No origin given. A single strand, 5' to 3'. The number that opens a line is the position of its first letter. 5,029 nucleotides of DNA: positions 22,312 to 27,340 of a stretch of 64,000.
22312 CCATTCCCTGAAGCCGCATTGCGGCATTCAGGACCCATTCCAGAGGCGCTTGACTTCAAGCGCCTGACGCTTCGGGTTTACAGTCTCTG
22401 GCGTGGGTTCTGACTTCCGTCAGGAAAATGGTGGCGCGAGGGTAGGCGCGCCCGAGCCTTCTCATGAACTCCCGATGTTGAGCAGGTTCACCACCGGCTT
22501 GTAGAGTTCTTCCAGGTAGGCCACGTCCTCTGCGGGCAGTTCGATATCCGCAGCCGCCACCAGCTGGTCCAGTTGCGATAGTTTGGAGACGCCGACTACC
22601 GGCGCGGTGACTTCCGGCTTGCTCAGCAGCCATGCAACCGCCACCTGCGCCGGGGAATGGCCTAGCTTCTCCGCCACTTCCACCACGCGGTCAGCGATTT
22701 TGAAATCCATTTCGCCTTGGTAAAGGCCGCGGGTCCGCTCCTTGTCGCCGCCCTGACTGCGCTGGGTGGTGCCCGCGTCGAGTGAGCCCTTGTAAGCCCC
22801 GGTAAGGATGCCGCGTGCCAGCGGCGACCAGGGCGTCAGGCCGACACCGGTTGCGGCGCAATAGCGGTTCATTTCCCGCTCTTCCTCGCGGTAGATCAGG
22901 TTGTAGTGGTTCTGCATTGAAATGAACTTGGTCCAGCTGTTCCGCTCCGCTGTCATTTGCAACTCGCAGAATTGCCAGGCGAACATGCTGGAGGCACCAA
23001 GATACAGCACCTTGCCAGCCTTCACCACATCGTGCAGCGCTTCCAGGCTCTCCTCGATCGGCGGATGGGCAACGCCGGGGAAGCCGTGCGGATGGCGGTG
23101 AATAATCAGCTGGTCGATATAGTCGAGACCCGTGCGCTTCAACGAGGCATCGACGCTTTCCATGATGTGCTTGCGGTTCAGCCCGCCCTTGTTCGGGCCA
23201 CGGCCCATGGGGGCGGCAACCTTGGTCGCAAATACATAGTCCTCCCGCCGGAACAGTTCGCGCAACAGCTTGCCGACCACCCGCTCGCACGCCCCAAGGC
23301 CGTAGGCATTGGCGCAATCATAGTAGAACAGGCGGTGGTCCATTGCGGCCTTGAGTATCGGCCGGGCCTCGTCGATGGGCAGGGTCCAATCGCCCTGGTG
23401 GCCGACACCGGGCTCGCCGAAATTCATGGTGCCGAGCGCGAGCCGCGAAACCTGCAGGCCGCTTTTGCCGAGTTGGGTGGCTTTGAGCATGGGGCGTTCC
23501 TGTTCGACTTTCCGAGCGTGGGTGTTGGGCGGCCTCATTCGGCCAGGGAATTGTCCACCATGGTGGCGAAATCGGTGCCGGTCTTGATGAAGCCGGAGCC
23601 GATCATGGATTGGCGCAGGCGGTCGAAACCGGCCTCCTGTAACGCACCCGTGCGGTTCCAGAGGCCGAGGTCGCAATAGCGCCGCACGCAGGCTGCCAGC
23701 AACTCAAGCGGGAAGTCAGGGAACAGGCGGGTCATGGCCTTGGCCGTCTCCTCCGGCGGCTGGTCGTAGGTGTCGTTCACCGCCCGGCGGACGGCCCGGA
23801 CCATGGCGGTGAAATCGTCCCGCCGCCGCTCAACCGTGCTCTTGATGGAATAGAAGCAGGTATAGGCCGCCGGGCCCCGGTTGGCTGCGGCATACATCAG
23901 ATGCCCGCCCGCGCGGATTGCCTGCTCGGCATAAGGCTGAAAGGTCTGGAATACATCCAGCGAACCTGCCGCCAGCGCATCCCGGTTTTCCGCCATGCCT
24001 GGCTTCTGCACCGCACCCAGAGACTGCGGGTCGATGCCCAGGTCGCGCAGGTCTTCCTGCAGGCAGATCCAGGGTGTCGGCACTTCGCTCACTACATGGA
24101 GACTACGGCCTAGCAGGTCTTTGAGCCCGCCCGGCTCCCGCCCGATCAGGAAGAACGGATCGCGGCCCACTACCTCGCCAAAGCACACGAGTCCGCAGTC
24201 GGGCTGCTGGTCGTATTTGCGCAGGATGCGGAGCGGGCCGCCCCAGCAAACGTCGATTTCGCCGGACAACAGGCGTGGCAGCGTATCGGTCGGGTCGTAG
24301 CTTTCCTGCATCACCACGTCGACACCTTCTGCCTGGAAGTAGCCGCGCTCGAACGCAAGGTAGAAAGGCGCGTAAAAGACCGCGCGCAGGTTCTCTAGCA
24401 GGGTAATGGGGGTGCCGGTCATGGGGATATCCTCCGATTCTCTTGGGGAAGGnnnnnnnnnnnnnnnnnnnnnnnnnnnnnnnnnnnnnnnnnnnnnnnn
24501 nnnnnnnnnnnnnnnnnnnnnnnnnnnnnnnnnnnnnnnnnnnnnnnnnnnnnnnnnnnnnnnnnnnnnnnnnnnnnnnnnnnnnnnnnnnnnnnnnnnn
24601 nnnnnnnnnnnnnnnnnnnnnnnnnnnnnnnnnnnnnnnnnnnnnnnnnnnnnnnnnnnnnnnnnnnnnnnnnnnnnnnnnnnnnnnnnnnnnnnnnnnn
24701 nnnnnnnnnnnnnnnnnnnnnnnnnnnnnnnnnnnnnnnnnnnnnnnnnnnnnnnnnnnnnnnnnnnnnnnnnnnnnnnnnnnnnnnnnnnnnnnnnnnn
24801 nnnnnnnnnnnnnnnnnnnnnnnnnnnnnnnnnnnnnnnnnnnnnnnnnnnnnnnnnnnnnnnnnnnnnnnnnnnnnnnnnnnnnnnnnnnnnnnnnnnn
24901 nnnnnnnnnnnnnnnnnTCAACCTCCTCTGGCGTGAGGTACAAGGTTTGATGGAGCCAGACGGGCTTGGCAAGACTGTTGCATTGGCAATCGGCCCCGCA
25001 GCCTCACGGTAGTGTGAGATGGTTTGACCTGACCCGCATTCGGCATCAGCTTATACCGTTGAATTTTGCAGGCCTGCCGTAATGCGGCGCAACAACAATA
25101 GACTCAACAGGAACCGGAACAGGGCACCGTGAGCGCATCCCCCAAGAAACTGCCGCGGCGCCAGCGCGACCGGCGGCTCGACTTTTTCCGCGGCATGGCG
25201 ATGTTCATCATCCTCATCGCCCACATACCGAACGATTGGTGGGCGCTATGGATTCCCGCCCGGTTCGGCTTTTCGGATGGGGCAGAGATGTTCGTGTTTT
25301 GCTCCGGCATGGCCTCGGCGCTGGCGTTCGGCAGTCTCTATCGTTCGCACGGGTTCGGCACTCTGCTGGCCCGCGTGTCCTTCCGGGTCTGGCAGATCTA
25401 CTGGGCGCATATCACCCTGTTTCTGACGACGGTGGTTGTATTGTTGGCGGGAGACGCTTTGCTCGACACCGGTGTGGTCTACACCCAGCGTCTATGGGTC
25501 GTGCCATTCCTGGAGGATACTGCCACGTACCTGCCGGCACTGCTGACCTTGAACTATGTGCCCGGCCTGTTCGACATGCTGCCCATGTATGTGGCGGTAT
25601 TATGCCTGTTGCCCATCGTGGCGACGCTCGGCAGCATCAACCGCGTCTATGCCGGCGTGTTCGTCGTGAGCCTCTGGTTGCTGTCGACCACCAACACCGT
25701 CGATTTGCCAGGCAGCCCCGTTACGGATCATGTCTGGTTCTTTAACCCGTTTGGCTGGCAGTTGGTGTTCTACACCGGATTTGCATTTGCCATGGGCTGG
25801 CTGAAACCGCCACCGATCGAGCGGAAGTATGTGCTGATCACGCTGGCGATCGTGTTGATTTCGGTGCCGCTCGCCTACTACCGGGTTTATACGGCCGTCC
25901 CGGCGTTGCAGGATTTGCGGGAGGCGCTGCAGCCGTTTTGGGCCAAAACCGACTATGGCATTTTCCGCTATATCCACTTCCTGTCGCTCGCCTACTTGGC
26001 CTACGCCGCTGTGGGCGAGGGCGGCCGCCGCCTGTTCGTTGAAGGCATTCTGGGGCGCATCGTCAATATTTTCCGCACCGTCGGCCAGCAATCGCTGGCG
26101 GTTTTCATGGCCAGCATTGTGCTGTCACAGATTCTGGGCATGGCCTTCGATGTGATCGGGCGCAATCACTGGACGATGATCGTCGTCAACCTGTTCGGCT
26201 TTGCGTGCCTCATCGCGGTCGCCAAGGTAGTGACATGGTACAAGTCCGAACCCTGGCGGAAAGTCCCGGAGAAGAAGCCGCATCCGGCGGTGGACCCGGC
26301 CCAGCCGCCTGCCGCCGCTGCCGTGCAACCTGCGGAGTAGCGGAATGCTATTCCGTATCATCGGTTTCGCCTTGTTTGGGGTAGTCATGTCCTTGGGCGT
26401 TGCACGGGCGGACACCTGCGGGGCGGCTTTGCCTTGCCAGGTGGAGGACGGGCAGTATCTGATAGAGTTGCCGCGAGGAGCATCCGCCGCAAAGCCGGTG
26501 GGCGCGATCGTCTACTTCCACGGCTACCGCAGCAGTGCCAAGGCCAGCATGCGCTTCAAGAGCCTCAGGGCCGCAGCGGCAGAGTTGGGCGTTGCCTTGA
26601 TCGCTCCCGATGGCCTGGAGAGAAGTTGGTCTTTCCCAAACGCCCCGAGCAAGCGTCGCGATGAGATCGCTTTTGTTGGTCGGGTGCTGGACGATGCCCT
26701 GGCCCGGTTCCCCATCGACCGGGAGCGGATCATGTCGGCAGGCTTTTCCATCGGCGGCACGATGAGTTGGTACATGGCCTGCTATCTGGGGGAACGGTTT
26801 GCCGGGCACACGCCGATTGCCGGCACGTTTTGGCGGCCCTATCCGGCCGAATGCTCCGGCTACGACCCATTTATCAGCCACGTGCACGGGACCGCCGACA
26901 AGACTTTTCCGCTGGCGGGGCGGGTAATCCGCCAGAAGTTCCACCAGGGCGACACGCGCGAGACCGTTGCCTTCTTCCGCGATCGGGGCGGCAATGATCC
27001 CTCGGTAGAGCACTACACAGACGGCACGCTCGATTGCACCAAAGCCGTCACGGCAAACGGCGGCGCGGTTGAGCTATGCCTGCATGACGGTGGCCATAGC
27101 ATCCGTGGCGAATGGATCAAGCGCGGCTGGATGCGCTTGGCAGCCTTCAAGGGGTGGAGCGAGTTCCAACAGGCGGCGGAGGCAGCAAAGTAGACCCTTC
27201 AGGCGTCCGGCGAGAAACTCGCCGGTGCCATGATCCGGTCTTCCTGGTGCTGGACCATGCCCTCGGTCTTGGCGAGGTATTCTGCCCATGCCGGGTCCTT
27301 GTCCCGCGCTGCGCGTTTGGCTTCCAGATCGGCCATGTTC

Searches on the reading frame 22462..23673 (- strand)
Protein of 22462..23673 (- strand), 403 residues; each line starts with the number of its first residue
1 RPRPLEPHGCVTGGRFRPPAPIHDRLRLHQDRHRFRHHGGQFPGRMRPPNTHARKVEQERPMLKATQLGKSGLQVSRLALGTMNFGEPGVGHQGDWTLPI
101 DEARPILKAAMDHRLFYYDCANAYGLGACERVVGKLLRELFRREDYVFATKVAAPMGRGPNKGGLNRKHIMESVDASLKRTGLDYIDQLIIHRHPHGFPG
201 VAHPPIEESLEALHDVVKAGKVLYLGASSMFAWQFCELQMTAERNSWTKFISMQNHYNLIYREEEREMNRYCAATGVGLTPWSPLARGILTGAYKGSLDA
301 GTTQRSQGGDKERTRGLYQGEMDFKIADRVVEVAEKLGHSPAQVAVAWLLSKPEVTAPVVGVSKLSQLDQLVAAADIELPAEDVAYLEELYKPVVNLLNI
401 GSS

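Call 18: search_protein_families(library=pfam, proteins=[window:22462-23673:-], max_evalue=0.00001)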
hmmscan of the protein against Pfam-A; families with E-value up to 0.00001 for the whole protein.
window:22462-23673:- (403 aa): 1 family
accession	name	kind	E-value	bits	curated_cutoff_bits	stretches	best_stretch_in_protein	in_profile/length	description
PF00248.27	Aldo_ket_red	-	3.2e-66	223.8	24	1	77-391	1-290/291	Aldo/keto reductase family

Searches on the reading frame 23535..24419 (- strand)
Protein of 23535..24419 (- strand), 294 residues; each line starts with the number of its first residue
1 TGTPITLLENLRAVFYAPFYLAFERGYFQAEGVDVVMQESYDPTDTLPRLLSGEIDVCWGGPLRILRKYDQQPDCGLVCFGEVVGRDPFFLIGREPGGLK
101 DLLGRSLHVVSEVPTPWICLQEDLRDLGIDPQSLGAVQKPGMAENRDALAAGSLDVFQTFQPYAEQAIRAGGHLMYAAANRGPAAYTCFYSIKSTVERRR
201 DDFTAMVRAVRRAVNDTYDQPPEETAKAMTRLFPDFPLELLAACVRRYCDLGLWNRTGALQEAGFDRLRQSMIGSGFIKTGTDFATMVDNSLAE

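Call 78: search_protein_families(library=pfam, proteins=[window:23535-24419:-], max_evalue=0.00001)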
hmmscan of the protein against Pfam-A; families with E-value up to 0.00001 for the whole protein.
window:23535-24419:- (294 aa): 2 families
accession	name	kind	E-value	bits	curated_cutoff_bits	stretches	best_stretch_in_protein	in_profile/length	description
PF09084.16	NMT1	-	1.7e-15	58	20.5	1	17-223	5-215/216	NMT1/THI5 like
PF13379.11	NMT1_2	-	1.5e-08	35.2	24.7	0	109-224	128-243/252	NMT1-like family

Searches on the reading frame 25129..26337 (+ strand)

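Call 18: search_protein_families(library=pfam, proteins=[window:25129-26337:+], max_evalue=0.00001)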
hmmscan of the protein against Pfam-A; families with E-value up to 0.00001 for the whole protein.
window:25129-26337:+ (403 aa): 2 families
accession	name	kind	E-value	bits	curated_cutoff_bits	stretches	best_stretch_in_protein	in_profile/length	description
PF10129.15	OpgC_C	-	9.2e-87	291.7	21.4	1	13-372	1-357/358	OpgC protein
PF01757.29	Acyl_transf_3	-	5.6e-08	32.6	31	1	16-365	3-321/326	Acyltransferase domain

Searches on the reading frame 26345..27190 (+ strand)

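Call 78: search_protein_families(library=pfam, proteins=[window:26345-27190:+], max_evalue=0.00001)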
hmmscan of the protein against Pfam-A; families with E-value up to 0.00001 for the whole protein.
window:26345-27190:+ (282 aa): 1 family
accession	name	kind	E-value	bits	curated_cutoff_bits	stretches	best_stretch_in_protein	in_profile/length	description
PF02230.22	Abhydrolase_2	-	3.4e-06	27.5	23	0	122-201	100-183/217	Phospholipase/Carboxylesterase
